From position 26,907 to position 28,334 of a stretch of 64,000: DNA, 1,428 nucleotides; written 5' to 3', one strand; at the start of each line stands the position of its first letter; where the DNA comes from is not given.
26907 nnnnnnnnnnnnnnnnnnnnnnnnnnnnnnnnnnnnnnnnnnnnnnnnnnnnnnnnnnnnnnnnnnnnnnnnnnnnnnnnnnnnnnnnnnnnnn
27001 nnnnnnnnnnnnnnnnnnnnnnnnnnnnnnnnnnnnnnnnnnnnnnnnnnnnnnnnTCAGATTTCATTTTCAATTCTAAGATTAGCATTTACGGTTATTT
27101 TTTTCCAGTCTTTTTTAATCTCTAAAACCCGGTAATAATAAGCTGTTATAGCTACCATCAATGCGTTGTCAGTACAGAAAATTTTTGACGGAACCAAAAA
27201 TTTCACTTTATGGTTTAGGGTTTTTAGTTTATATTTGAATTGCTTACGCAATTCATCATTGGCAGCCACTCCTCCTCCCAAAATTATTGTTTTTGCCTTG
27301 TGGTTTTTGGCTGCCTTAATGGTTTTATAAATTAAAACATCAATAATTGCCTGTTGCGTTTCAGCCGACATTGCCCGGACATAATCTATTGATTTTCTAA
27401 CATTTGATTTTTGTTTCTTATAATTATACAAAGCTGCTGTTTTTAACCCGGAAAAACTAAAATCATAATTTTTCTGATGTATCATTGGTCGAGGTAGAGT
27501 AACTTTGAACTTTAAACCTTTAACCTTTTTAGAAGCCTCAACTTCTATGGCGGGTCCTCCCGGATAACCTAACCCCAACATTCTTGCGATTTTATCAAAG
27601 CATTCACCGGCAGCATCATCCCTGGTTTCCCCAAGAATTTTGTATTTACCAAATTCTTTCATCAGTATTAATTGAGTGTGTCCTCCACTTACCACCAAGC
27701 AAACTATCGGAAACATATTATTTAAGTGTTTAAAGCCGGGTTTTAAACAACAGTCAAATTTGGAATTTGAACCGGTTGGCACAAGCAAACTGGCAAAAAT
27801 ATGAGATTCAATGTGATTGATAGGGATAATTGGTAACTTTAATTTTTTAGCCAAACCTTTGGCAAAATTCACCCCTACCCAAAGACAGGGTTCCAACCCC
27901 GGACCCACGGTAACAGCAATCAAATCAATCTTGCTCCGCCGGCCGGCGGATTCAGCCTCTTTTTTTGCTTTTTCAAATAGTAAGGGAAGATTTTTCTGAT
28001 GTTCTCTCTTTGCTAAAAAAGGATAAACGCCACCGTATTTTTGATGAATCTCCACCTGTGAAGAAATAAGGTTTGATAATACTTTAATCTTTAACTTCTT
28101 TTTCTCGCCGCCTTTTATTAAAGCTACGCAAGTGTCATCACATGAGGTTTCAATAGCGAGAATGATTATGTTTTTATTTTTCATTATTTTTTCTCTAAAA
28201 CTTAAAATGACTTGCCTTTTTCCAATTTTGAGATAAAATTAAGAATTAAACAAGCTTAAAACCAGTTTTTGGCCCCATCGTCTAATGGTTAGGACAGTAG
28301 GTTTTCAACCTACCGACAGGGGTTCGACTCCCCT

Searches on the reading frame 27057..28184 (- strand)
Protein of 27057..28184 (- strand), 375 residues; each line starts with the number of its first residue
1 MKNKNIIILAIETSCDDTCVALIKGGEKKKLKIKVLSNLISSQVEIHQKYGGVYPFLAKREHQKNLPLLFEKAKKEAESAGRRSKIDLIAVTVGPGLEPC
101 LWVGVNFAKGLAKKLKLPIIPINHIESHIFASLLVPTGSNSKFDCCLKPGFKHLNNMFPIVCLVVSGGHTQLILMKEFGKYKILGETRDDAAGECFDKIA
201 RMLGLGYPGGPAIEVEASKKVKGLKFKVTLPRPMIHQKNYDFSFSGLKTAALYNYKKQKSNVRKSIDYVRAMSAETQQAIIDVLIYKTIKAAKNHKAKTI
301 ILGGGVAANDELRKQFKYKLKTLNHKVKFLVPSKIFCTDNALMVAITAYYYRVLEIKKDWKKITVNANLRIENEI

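Call 14: search_protein_families(library=pfam, proteins=[window:27057-28184:-], max_evalue=0.001)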
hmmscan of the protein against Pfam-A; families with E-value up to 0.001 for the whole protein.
window:27057-28184:- (375 aa): 2 families
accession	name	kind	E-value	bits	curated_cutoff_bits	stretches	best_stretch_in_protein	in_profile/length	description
PF00814.31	TsaD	-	5.7e-80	269.2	24.8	1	34-345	1-263/264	tRNA N6-adenosine threonylcarbamoyltransferase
PF22521.2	HypF_C_2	-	6.7e-08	33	27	1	192-342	96-237/241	Carbamoyltransferase, Kae1-like Domain, second subdomain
